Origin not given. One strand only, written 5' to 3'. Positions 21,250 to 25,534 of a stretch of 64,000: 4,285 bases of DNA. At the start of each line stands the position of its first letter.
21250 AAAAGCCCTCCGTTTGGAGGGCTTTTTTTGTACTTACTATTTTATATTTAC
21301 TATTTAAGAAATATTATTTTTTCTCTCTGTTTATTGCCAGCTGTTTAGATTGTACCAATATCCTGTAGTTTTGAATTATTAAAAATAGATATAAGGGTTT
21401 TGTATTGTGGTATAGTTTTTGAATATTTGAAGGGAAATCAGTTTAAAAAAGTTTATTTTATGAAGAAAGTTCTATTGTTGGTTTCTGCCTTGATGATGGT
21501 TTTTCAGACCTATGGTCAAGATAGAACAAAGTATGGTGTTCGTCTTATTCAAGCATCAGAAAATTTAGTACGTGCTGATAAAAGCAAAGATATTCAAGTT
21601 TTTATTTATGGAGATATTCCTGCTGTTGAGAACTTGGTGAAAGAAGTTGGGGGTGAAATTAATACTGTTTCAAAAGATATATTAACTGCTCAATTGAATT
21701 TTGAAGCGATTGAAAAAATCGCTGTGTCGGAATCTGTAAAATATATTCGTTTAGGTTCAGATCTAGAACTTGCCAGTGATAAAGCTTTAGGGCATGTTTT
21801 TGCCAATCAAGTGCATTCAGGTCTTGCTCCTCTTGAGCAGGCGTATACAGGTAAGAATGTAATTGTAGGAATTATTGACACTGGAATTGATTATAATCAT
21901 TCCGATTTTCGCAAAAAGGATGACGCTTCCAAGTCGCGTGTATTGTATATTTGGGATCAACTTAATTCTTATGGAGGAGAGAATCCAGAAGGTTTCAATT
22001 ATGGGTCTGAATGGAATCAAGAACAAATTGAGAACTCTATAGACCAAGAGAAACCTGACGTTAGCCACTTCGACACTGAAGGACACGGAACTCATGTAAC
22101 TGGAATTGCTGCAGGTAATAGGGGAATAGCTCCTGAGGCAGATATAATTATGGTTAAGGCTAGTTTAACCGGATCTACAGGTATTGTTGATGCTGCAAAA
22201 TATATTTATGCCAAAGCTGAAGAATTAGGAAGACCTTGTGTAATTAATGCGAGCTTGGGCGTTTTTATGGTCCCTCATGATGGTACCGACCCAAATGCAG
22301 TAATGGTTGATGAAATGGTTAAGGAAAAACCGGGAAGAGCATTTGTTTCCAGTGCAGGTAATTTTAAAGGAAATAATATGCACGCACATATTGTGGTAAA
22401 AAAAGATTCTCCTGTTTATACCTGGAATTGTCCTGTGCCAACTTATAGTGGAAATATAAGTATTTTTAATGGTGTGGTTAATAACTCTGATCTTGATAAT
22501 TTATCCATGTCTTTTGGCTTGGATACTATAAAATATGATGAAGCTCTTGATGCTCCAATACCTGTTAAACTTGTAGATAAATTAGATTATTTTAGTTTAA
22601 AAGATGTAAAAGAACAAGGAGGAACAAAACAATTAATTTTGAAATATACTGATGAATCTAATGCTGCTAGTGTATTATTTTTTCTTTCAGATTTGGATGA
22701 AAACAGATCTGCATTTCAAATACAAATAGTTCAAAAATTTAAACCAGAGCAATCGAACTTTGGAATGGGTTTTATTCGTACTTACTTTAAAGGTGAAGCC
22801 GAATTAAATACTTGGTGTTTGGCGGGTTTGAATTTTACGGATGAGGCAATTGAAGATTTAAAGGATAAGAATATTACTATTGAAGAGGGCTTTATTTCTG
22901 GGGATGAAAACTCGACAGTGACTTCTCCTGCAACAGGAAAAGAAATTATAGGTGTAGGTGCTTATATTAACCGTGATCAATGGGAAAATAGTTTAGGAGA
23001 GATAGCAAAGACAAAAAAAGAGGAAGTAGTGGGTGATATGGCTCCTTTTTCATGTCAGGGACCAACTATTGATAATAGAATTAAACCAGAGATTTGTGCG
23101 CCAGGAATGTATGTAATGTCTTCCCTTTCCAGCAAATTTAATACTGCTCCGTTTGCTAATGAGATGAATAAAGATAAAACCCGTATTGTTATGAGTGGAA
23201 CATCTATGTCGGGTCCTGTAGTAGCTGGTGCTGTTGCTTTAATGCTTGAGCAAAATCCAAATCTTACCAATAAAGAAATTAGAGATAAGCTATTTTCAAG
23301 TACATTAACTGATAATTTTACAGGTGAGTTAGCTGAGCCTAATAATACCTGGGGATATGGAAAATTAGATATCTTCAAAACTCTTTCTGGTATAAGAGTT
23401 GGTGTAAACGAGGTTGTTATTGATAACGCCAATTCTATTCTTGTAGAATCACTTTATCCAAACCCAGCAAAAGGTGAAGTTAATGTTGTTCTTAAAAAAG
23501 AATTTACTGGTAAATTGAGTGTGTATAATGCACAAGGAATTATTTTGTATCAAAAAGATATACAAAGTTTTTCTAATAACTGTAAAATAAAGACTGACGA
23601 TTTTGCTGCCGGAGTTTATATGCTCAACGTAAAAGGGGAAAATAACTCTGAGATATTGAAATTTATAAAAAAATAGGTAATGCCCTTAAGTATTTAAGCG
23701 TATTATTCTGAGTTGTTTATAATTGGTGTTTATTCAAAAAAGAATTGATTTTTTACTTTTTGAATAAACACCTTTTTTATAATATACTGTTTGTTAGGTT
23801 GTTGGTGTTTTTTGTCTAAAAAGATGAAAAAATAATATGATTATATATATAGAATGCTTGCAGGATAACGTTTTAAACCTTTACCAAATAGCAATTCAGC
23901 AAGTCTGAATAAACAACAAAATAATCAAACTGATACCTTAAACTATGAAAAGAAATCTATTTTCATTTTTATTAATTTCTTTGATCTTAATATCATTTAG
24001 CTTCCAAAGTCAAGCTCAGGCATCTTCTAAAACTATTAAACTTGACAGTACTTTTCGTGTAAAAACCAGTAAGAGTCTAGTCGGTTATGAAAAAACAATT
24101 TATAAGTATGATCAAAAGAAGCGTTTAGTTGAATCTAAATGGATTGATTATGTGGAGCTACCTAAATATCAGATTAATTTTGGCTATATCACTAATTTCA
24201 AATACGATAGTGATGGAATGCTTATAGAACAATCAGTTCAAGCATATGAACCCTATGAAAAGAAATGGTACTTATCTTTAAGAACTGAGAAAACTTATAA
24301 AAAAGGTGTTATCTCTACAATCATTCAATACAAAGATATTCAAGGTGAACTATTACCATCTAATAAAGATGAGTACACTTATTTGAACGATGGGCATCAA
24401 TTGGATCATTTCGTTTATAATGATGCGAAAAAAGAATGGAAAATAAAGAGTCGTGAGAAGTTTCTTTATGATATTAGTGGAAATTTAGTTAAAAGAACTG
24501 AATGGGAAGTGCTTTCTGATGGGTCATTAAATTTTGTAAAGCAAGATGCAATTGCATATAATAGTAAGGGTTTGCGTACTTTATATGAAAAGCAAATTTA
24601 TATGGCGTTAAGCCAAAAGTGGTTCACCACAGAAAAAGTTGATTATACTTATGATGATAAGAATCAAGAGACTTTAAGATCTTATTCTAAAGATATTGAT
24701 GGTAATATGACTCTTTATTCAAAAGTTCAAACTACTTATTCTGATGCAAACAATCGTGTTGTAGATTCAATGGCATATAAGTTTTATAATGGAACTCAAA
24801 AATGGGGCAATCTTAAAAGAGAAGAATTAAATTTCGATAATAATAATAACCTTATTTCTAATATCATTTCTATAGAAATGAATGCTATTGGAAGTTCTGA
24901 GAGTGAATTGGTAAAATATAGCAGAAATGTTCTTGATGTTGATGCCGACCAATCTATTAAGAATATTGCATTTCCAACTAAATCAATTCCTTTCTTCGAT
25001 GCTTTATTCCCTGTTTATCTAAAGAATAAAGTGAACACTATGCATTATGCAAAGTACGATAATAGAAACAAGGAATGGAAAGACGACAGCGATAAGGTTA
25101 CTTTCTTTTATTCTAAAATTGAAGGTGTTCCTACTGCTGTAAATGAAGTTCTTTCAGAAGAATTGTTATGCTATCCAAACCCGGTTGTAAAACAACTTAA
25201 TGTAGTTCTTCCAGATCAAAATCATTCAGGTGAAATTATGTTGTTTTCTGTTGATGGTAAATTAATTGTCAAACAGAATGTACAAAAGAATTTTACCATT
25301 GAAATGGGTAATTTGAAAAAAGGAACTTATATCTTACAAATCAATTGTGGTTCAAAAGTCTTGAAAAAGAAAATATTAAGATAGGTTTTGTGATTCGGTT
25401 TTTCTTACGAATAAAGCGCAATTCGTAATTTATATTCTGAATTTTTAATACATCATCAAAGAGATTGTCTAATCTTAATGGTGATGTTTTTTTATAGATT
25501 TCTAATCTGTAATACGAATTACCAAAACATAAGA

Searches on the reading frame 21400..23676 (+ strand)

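Call 7: search_protein_families(library=pfam, proteins=[window:21400-23676:+], max_evalue=0.001)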
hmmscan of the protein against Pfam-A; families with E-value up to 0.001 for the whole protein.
window:21400-23676:+ (758 aa): 2 families
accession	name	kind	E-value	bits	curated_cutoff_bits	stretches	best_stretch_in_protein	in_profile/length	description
PF00082.27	Peptidase_S8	-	1.1e-43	150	21.8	2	151-323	1-155/288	Subtilase family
PF18962.6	Por_Secre_tail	-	3.5e-12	46.9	27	1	685-756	1-74/75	Secretion system C-terminal sorting domain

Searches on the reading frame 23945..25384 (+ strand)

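Call 7: search_protein_families(library=pfam, proteins=[window:23945-25384:+], max_evalue=0.001)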
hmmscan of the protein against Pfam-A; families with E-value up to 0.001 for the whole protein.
window:23945-25384:+ (479 aa): 1 family
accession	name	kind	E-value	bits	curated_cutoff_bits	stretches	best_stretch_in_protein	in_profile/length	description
PF18962.6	Por_Secre_tail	-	6.1e-11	42.9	27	1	410-477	2-74/75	Secretion system C-terminal sorting domain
